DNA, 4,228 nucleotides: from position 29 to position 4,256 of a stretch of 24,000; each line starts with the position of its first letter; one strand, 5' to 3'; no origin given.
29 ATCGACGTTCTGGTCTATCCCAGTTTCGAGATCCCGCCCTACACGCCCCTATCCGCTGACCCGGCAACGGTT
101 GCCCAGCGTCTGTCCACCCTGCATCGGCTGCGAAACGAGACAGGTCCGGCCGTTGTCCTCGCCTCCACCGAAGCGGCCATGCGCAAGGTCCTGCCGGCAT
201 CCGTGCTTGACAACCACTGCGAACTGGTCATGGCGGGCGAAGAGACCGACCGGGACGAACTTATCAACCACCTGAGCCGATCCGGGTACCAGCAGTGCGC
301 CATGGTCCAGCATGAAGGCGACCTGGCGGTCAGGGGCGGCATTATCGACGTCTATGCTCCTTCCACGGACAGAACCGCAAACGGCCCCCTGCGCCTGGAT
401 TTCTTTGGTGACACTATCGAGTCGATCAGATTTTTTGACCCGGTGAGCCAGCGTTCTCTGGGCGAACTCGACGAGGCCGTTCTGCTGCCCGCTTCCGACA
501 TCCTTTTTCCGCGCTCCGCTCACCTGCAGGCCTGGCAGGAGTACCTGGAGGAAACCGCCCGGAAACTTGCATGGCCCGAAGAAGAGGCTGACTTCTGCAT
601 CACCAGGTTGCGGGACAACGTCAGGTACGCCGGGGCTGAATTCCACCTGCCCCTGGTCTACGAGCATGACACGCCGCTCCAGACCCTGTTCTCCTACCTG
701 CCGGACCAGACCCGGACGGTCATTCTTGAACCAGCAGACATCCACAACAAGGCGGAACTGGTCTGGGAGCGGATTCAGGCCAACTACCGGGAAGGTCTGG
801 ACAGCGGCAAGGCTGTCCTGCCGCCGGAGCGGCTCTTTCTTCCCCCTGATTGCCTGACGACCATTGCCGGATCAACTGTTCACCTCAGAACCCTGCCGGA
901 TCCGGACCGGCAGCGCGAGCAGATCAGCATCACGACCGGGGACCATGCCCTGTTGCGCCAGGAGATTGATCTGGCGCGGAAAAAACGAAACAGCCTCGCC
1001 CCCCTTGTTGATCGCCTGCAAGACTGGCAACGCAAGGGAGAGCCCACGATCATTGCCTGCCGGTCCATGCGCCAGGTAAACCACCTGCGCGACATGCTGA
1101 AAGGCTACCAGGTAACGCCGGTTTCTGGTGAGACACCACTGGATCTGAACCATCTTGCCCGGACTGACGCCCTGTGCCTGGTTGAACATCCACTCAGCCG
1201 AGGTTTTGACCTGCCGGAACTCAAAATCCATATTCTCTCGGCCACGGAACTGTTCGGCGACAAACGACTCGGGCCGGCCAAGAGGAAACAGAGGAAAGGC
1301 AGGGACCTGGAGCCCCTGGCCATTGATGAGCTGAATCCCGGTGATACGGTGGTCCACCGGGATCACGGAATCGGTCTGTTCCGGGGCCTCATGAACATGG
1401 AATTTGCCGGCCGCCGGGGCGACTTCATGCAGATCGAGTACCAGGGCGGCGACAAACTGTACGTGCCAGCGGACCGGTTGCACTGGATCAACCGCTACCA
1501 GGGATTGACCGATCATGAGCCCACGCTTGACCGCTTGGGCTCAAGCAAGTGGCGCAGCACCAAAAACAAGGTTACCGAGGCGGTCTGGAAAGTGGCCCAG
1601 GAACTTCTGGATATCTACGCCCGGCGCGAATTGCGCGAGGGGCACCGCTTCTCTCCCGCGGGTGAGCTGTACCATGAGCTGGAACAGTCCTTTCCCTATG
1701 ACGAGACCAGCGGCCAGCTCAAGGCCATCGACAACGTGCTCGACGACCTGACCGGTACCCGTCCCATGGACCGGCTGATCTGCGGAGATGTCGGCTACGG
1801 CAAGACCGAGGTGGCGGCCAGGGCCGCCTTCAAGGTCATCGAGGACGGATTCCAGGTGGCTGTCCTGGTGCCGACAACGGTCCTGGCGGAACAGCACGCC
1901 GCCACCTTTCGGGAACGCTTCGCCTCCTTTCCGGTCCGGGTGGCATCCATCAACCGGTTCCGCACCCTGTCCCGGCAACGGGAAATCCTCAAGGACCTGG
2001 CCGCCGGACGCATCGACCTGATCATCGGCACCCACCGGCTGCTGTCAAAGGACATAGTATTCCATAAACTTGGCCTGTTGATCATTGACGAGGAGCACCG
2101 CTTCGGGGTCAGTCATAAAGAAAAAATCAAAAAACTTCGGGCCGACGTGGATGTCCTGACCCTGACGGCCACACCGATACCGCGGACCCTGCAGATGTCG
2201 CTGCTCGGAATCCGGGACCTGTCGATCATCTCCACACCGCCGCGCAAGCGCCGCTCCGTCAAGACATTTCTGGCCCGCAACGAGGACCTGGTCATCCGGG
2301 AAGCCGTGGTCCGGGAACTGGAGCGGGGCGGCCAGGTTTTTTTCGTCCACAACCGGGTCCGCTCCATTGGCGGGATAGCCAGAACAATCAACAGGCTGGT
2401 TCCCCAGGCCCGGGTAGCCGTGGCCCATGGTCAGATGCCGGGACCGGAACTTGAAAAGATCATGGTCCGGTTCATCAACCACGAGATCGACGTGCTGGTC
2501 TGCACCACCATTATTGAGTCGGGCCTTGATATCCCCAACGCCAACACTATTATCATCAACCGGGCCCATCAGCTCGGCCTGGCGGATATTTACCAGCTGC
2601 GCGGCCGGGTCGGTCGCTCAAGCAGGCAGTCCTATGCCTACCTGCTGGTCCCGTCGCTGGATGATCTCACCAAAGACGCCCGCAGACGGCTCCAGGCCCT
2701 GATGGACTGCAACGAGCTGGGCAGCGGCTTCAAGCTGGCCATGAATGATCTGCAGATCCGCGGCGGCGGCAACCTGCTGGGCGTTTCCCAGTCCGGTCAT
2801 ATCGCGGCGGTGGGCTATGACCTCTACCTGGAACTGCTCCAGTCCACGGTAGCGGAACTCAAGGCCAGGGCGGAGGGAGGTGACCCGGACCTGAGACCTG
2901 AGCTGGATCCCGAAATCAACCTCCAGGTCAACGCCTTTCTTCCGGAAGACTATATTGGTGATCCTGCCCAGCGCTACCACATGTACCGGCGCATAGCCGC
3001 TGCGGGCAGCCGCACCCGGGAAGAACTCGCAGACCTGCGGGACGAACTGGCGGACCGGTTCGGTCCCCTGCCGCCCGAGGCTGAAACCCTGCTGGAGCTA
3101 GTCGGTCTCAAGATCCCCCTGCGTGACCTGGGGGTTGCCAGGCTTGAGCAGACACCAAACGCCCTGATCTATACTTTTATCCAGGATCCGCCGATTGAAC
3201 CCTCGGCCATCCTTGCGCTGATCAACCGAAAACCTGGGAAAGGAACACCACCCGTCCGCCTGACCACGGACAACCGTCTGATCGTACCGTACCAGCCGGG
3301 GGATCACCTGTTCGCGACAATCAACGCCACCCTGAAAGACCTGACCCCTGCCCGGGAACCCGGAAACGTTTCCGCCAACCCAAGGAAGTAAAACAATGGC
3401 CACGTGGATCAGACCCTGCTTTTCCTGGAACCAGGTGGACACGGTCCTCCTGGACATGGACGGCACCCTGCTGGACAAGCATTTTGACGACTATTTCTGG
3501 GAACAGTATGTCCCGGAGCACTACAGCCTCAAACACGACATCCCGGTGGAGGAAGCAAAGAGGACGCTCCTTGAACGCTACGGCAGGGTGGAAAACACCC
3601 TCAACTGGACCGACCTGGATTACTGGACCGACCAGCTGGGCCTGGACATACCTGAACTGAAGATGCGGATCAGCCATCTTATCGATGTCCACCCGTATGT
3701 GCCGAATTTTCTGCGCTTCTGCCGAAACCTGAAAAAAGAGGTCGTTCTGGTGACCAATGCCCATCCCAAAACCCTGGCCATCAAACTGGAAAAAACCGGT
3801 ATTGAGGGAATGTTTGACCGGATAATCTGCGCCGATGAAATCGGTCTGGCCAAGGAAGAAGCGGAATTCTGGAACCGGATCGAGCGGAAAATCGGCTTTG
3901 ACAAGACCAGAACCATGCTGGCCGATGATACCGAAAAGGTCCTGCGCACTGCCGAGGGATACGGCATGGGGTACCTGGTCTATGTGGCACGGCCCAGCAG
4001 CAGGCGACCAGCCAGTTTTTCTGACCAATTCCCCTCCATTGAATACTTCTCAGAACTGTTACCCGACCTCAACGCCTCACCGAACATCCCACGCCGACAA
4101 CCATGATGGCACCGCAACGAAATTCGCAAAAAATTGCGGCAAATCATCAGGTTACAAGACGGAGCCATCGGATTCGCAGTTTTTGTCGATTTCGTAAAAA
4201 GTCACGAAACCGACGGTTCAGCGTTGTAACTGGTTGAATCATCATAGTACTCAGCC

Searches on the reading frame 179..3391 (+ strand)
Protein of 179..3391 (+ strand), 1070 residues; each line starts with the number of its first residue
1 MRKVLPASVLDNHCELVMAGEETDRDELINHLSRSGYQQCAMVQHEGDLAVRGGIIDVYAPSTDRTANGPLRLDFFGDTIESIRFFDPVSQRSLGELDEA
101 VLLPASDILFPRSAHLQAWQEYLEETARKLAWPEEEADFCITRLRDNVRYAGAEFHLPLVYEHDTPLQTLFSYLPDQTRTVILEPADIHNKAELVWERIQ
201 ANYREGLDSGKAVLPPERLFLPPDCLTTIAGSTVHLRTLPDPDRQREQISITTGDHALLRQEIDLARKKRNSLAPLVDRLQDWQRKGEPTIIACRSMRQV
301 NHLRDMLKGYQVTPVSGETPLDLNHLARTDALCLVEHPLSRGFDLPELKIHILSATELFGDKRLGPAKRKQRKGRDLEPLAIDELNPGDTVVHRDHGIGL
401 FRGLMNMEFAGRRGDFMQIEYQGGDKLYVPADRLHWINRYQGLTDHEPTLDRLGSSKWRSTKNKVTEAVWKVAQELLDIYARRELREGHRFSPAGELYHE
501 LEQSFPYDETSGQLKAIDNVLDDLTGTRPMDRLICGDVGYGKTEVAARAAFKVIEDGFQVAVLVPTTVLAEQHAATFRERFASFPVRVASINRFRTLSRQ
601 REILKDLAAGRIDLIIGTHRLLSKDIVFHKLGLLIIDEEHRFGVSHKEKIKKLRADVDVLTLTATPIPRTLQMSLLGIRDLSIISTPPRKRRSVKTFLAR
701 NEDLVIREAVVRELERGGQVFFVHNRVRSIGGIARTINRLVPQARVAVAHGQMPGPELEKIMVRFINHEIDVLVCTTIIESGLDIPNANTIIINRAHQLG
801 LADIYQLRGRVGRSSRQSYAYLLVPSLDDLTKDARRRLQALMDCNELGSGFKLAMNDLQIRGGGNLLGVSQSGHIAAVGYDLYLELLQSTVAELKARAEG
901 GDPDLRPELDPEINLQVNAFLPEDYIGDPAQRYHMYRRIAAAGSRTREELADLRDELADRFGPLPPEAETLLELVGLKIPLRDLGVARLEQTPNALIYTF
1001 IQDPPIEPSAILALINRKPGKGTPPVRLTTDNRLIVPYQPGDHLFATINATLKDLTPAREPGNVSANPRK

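Call 27: search_protein_families(library=pfam, proteins=[window:179-3391:+], max_evalue=0.00001)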
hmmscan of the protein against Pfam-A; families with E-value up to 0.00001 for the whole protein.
window:179-3391:+ (1070 aa): 6 families
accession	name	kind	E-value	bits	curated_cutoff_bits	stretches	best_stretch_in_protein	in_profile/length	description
PF00270.35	DEAD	-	2.5e-25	89.6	26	1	511-672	2-165/167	DEAD/DEAH box helicase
PF03461.20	TRCF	-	2.8e-24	85.7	25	1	915-1009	1-93/95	TRCF domain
PF00271.37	Helicase_C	-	3.6e-23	82.4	23.5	1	709-814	5-109/110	Helicase conserved C-terminal domain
PF17757.6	UvrB_inter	-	1.1e-21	77.1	22.9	1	19-106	5-89/91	UvrB interaction domain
PF02559.22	CarD_TRCF_RID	-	1.6e-17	63.8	23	1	385-440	1-56/57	CarD-like/TRCF RID domain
PF04851.21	ResIII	-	3.2e-12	47.1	22.5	1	511-666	6-162/164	Type III restriction enzyme, res subunit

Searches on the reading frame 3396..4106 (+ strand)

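Call 27: search_protein_families(library=pfam, proteins=[window:3396-4106:+], max_evalue=0.00001)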
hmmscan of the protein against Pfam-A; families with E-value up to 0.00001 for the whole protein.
window:3396-4106:+ (236 aa): 3 families
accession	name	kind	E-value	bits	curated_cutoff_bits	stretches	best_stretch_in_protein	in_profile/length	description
PF00702.32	Hydrolase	-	1.3e-14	55.5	26.4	1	14-181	1-182/191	haloacid dehalogenase-like hydrolase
PF13419.12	HAD_2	-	8.9e-09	36.1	23.8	1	17-192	1-174/178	Haloacid dehalogenase-like hydrolase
PF12710.13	HAD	-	1e-06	29.8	27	1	17-146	1-130/189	haloacid dehalogenase-like hydrolase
